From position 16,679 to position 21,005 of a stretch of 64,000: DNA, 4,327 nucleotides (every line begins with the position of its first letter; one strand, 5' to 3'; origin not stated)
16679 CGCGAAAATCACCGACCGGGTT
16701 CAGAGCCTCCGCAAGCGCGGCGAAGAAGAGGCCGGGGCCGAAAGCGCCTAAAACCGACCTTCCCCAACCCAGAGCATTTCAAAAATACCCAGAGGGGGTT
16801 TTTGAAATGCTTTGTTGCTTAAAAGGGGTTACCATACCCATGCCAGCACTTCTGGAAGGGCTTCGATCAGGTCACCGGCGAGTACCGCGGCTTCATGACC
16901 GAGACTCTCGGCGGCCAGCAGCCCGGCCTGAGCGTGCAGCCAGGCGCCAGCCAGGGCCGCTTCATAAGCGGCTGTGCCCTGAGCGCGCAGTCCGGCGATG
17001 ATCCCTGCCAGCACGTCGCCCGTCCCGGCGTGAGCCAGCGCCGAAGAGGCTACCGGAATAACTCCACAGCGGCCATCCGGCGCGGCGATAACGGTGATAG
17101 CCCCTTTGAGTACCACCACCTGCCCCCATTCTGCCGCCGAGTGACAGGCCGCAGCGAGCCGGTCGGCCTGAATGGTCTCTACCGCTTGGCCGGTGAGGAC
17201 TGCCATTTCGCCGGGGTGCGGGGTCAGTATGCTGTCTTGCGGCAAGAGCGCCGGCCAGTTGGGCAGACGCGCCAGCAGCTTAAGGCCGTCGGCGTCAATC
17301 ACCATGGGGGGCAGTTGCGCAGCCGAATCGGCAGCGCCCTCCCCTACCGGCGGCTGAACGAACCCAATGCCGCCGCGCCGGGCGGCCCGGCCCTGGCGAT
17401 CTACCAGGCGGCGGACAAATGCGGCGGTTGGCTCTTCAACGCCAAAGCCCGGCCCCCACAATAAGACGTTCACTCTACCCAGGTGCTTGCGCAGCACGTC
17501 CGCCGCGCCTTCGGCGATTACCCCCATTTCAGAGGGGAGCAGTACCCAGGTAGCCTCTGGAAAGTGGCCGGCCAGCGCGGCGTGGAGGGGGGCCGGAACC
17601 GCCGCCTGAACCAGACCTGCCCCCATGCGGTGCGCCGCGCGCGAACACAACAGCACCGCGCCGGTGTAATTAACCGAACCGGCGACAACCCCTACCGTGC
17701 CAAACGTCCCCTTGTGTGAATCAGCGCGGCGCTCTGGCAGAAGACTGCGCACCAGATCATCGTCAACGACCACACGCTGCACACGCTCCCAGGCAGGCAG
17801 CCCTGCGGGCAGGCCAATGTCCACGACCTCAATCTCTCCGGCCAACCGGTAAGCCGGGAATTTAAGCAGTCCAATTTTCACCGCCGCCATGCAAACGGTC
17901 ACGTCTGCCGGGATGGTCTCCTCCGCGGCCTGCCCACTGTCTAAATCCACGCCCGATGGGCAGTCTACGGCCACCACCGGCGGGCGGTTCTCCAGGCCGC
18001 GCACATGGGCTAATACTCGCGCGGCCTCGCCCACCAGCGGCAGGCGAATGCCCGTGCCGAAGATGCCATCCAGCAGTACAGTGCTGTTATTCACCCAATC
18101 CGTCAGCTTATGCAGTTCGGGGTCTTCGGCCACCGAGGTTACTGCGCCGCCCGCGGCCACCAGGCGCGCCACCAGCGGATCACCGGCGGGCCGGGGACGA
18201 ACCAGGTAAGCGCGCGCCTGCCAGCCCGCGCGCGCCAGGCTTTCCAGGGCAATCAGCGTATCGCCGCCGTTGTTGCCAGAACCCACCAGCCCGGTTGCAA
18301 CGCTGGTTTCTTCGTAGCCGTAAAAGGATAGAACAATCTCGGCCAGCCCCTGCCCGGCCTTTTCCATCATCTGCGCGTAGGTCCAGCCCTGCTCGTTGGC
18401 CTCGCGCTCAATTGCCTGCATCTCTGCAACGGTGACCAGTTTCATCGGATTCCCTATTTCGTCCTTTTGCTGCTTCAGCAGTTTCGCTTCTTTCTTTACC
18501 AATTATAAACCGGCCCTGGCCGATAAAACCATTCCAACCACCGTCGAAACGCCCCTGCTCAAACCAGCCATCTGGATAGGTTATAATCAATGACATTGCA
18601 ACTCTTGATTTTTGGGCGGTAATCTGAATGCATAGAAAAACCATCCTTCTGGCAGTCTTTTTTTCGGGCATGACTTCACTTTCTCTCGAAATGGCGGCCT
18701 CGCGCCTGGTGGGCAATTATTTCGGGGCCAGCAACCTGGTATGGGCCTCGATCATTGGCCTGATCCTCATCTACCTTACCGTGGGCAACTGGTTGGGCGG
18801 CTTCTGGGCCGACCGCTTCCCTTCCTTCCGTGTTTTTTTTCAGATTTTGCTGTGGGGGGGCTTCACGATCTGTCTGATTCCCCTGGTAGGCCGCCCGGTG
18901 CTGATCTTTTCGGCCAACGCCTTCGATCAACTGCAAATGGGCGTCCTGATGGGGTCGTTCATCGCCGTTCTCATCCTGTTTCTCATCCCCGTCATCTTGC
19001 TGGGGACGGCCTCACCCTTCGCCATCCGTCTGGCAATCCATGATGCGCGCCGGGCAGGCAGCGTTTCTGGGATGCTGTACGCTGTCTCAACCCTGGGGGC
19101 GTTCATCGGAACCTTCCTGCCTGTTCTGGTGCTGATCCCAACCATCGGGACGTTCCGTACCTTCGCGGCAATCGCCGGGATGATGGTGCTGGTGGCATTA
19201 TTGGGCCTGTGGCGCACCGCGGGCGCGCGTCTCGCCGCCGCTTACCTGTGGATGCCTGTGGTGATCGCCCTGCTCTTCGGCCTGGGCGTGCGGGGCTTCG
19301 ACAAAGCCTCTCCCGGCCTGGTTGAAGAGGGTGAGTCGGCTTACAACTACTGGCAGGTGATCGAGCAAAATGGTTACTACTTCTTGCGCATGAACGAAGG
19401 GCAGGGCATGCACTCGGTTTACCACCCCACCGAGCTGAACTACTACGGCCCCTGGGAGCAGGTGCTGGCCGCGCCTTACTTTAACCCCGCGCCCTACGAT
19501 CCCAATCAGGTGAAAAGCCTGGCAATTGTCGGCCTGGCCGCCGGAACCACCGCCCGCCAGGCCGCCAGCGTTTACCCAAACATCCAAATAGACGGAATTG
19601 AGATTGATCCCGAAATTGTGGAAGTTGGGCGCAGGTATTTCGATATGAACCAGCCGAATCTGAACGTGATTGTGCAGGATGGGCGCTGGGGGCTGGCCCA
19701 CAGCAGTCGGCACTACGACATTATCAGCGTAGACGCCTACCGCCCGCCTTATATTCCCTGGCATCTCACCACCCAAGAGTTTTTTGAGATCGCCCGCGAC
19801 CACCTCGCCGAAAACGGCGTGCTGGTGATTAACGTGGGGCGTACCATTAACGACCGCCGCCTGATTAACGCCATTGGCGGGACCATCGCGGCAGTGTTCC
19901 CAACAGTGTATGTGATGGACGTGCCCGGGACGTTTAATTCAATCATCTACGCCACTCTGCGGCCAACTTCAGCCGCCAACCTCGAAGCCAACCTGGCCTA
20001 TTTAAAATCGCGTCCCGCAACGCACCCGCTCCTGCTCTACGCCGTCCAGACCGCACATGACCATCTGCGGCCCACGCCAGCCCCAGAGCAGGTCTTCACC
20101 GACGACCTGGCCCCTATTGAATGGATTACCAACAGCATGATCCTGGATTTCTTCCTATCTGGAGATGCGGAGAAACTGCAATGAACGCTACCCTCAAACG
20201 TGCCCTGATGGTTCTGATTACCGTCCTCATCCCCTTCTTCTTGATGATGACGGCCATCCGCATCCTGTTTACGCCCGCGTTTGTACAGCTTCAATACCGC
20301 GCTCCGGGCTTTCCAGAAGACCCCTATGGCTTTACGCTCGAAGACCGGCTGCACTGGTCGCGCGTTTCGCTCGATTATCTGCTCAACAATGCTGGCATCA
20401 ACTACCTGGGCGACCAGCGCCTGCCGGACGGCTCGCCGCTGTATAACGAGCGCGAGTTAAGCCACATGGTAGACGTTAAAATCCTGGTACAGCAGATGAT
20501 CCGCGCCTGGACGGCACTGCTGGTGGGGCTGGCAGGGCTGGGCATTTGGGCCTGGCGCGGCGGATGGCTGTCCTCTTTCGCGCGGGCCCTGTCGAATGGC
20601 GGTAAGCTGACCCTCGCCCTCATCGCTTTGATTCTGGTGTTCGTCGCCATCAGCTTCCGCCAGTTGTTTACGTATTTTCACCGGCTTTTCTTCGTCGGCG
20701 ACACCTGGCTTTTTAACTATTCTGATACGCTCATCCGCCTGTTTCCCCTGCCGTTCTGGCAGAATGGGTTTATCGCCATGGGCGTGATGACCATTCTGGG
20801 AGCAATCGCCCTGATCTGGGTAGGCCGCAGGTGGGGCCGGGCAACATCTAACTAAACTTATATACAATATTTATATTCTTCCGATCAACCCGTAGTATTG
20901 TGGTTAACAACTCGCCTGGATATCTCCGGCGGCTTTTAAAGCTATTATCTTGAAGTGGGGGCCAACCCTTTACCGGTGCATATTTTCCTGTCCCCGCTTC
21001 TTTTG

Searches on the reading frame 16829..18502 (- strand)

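Call 31: search_protein_families(library=pfam, proteins=[window:16829-18502:-], max_evalue=0.00001)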
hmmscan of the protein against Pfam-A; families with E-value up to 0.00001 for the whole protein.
window:16829-18502:- (557 aa): 2 families
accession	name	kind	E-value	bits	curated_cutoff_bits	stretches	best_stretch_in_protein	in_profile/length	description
PF01256.23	Carb_kinase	-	8.5e-48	163.4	27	2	396-550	91-241/242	NAD(P)H-hydrate dehydratase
PF03853.21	YjeF_N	-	3.8e-30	105.5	24.9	1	43-211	2-169/169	YjeF-related protein N-terminus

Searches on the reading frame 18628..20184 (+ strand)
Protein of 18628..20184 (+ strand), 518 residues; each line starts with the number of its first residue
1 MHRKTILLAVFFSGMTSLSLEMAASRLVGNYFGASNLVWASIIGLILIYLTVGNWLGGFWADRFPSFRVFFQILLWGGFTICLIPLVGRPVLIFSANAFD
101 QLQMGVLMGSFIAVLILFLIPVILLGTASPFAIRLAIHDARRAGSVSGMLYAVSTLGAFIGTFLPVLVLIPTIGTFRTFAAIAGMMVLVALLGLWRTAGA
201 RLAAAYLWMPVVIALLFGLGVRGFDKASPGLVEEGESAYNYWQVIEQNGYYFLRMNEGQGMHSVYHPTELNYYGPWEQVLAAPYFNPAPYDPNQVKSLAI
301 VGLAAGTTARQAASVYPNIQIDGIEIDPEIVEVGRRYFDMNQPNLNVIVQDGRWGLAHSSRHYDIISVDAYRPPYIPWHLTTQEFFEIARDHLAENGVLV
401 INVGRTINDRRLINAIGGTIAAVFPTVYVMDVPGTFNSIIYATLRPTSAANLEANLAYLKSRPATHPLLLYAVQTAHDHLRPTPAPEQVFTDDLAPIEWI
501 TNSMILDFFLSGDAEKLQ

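Call 31: search_protein_families(library=pfam, proteins=[window:18628-20184:+], max_evalue=0.00001)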
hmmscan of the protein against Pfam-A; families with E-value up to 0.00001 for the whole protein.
window:18628-20184:+ (518 aa): 1 family
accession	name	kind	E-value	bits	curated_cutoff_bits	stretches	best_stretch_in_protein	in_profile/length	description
PF01564.23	Spermine_synth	-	6.6e-10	39.3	22.9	1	296-434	20-165/186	Spermine/spermidine synthase domain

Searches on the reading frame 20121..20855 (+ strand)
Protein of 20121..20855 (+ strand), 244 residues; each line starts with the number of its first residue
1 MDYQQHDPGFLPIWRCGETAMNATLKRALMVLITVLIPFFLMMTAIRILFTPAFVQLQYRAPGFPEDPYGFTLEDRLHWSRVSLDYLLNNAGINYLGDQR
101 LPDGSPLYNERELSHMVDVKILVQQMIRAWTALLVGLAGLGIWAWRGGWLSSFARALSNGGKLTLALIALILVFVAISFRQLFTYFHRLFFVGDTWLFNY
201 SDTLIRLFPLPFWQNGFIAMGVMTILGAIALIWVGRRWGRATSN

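Call 31: search_protein_families(library=pfam, proteins=[window:20121-20855:+], max_evalue=0.00001)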
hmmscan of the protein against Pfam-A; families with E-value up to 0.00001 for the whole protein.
window:20121-20855:+ (244 aa): 1 family
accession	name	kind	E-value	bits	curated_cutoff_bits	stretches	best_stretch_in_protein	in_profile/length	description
PF07314.17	Lit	-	8.1e-23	81.8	24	1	32-213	2-176/176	Lipoprotein intramolecular transacylase Lit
